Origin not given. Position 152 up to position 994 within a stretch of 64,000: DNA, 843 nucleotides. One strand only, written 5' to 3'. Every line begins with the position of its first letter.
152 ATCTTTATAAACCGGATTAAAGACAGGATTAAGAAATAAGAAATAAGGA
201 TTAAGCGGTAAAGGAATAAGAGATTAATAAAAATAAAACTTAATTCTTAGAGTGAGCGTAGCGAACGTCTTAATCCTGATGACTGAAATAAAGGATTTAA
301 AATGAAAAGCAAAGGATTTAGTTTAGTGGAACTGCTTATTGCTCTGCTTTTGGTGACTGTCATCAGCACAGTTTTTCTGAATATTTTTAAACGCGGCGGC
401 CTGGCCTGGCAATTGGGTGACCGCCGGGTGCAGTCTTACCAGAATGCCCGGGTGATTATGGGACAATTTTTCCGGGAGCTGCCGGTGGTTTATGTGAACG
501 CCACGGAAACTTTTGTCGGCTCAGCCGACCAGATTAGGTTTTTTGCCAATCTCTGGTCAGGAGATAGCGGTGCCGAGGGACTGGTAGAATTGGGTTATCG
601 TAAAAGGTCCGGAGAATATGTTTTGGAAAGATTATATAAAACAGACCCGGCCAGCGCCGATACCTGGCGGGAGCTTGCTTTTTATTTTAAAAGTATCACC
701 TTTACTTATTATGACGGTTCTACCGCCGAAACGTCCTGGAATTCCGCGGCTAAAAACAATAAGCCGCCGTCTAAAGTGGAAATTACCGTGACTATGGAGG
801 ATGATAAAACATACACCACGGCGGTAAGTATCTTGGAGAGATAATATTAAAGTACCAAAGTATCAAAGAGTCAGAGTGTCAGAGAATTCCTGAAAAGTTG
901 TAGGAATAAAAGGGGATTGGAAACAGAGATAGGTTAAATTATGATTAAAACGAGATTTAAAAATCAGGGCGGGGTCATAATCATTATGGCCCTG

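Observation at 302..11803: Hybrid locus of T2SS-type minor pseudopilins plus a secreted glycanase-like enzyme plus T4P PilM-N-O-P-Q, with no ATPase, platform or major pilin in the window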

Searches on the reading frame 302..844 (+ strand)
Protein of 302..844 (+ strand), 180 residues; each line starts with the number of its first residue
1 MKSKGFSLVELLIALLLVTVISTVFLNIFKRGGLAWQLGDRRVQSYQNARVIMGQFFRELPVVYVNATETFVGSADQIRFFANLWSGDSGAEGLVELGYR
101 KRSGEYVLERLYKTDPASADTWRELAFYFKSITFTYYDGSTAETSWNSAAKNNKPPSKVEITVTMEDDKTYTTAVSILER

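Call 5: search_protein_families(library=pfam, proteins=[window:302-844:+], max_evalue=0.1)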
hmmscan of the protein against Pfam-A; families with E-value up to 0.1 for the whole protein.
window:302-844:+ (180 aa): 2 families
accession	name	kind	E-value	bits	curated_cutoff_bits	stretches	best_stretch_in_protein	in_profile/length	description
PF11612.13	T2SSJ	-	1.6e-06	28.9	28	1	58-168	19-133/140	Type II secretion system (T2SS), protein J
PF07963.17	N_methyl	-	1.2e-05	25.1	21.2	1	2-24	3-25/27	Prokaryotic N-terminal methylation motif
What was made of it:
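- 302..844 (+): J-like (GspJ/PilW-type) minor pilin, 180 aa. N_methyl plus T2SSJ in Pfam (call 5).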

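Call 7: find_encoding_contigs(protein=window:302-844:+, flank=10000, max_places=6)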
Protein window:302-844:+ (180 aa): 2 contigs read that carry it; 2 places shown.
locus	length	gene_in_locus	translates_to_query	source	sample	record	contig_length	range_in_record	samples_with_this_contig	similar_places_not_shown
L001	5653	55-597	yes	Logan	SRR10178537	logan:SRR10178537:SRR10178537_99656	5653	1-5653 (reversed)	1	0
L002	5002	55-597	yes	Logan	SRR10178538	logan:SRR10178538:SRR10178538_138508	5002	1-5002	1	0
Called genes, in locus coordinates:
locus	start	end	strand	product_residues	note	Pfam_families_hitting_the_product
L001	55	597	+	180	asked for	PF07963:N_methyl (weak), PF11612:T2SSJ (weak)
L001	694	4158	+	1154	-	PF14341:PilX_N (weak)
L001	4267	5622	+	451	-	PF03198:Glyco_hydro_72 (weak), PF02836:Glyco_hydro_2_C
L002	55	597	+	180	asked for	PF07963:N_methyl (weak), PF11612:T2SSJ (weak)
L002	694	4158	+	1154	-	PF14341:PilX_N (weak)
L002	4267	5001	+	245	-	?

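Call 47: search_protein_families(library=ncbifam, proteins=[window:302-844:+], max_evalue=0.05)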
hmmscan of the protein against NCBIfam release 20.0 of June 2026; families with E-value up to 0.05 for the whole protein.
window:302-844:+ (180 aa): 6 families
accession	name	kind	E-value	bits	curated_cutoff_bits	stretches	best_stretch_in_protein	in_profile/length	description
TIGR02599.1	TIGR02599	subfamily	2.1e-05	24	256.5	1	5-68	1-64/361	Verru_Chthon cassette protein C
NF041013.1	T4P_ComGE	equivalog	4.9e-05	23.4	49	1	2-30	2-30/83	competence type IV pilus minor pilin ComGE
NF041002.1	pilin_ComGF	equivalog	0.00018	21.7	80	1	4-31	2-29/139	competence type IV pilus minor pilin ComGF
TIGR02532.1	IV_pilin_GFxxxE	domain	0.00022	20.9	16.3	1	4-24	2-22/24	prepilin-type N-terminal cleavage/methylation domain-containing protein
NF007800.0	PRK10506.1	equivalog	0.0077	16.1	158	1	2-29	7-34/163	prepilin peptidase-dependent protein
NF040999.1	pilin_ComGC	equivalog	0.039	14.2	75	0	4-25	2-23/84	competence type IV pilus major pilin ComGC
